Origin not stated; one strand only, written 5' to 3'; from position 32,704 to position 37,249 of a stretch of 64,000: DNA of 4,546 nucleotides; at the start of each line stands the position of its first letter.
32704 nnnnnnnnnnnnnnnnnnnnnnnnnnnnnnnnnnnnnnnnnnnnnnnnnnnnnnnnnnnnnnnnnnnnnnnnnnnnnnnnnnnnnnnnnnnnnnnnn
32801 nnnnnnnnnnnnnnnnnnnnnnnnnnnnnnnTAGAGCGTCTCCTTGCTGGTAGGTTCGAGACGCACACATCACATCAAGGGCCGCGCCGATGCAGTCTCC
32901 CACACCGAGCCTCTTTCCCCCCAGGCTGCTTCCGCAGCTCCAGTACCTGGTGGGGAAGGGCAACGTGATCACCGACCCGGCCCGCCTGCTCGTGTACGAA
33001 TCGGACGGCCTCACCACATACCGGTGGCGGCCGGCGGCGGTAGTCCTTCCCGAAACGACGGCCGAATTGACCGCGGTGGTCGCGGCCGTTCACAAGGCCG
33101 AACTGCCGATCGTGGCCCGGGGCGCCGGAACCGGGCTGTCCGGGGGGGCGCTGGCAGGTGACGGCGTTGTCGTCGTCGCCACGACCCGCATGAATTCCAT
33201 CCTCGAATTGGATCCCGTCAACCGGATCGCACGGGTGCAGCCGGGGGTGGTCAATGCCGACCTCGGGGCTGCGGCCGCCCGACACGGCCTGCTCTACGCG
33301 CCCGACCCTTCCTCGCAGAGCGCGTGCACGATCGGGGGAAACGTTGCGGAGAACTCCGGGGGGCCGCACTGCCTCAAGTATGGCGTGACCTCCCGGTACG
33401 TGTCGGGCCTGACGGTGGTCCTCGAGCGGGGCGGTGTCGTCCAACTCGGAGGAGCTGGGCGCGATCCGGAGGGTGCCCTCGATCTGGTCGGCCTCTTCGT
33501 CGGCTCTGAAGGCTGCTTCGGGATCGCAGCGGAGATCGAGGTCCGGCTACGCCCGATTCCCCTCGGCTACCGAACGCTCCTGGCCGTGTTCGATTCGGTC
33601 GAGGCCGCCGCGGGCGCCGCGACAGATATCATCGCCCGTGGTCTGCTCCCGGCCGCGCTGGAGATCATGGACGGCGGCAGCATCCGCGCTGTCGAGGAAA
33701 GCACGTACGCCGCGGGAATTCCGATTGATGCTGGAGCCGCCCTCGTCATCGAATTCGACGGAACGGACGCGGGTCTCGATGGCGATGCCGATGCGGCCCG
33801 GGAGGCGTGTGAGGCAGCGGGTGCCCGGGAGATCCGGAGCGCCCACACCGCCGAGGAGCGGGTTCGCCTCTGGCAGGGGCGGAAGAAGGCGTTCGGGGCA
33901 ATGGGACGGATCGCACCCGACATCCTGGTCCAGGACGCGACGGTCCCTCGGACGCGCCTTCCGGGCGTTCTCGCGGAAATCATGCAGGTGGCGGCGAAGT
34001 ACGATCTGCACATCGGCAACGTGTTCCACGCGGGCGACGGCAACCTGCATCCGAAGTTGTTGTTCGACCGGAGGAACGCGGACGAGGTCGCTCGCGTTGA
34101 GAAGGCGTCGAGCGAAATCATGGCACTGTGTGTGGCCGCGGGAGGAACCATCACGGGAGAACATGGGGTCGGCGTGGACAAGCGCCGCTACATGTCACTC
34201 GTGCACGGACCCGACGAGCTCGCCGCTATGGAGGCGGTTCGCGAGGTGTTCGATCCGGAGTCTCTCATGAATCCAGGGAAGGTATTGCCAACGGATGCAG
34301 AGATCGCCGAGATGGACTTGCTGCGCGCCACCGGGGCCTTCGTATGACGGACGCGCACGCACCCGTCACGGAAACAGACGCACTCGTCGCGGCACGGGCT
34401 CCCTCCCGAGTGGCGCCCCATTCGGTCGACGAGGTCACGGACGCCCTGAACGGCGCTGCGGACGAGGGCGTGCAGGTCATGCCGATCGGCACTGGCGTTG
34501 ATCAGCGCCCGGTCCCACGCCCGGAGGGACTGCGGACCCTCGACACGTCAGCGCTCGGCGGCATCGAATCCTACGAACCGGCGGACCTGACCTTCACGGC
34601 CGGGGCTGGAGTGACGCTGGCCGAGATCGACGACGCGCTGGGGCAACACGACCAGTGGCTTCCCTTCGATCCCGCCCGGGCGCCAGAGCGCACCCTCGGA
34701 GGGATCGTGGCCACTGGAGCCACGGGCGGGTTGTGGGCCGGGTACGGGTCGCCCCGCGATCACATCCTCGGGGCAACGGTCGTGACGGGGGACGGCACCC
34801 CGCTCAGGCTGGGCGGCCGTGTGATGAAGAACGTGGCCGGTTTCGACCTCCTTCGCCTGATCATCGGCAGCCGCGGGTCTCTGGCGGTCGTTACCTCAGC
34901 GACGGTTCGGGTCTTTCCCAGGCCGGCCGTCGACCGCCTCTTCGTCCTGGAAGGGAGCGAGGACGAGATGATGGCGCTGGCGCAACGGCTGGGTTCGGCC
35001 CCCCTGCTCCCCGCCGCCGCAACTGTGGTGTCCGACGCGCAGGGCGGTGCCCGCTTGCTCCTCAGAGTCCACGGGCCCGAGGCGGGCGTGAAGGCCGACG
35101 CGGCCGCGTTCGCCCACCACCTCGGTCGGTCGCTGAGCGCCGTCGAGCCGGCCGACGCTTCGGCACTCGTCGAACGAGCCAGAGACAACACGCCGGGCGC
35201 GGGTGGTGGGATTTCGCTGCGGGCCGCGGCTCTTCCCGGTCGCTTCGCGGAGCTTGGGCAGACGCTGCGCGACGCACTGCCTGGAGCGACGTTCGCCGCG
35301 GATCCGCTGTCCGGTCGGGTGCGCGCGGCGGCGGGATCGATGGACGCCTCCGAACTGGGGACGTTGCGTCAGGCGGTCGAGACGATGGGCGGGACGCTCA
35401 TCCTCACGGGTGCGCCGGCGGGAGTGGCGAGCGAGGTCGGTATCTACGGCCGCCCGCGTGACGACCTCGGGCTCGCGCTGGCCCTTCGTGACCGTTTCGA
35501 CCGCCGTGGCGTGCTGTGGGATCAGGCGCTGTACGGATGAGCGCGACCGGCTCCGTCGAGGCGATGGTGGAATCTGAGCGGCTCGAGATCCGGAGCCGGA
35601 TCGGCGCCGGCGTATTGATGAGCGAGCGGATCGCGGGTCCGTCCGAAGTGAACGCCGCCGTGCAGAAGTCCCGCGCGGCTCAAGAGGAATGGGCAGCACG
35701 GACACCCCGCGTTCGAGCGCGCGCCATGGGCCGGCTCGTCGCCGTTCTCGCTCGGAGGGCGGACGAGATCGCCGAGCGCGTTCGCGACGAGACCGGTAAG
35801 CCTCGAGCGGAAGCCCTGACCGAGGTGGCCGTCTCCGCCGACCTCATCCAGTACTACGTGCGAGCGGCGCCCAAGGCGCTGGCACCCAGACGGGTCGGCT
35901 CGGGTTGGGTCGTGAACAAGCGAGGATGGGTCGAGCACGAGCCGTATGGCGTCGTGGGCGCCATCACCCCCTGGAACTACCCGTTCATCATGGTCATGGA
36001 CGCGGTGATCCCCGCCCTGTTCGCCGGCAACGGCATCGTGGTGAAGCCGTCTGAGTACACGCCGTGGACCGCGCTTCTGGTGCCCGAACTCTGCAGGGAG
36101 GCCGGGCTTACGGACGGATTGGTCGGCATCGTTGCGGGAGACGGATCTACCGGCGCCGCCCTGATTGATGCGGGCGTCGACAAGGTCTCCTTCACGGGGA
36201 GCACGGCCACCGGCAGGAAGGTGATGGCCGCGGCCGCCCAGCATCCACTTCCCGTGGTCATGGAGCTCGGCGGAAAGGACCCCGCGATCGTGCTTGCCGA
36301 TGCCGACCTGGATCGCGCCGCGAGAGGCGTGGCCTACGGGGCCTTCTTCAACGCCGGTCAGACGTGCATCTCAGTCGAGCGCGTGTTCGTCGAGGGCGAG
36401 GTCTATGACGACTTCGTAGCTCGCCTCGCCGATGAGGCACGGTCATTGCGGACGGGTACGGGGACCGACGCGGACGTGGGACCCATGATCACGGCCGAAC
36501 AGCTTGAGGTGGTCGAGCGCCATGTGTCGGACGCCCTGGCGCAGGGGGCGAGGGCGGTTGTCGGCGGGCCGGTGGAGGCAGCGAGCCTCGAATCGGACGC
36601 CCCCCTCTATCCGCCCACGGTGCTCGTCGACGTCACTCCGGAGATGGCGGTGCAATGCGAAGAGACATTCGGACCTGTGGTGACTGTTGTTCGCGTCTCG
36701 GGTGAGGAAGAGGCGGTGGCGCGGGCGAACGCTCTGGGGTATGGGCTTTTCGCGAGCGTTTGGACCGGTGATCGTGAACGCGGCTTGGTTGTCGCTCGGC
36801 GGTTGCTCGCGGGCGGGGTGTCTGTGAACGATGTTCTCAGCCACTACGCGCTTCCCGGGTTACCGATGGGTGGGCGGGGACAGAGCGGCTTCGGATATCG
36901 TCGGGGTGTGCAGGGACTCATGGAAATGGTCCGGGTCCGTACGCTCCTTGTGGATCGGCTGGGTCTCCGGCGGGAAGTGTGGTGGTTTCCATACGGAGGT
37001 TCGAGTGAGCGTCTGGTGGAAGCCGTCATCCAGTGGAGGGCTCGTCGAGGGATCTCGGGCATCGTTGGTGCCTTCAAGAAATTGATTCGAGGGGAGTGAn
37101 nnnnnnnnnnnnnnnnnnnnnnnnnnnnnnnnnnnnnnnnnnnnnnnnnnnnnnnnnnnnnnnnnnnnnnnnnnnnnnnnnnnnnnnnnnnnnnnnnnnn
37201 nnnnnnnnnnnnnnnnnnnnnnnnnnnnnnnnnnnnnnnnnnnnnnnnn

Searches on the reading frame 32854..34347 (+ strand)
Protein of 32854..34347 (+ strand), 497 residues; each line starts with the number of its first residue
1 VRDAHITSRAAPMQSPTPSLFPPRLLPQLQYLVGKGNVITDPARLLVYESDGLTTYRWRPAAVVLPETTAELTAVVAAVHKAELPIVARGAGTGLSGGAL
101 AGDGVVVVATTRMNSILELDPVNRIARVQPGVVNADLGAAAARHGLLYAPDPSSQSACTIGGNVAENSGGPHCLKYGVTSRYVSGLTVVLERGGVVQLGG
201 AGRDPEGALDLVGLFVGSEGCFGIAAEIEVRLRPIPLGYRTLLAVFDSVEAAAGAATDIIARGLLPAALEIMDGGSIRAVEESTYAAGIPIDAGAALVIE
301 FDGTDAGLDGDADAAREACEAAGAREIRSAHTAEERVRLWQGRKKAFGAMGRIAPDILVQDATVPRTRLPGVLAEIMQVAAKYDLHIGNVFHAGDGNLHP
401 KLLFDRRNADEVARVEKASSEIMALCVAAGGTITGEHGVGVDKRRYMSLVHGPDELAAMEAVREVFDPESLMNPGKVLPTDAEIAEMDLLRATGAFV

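Call 100: search_protein_families(library=pfam, proteins=[window:32854-34347:+], max_evalue=0.0001)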
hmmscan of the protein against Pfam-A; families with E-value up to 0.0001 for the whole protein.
window:32854-34347:+ (497 aa): 2 families
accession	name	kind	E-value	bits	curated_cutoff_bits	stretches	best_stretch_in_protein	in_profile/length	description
PF02913.24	FAD-oxidase_C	-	7e-68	229.4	21.2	1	240-477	6-248/248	FAD linked oxidases, C-terminal domain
PF01565.28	FAD_binding_4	-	2.4e-39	134.6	26.4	1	60-198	1-138/139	FAD binding domain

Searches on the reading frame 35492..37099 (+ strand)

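Call 100: search_protein_families(library=pfam, proteins=[window:35492-37099:+], max_evalue=0.0001)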
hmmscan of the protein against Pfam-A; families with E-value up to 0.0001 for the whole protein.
window:35492-37099:+ (535 aa): 2 families
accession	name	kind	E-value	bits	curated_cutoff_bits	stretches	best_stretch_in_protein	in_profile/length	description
PF00171.27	Aldedh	-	1e-137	459.9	23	1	29-484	7-460/461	Aldehyde dehydrogenase family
PF05893.19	LuxC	-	5.9e-06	25.9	21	1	139-315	76-258/401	Acyl-CoA reductase (LuxC)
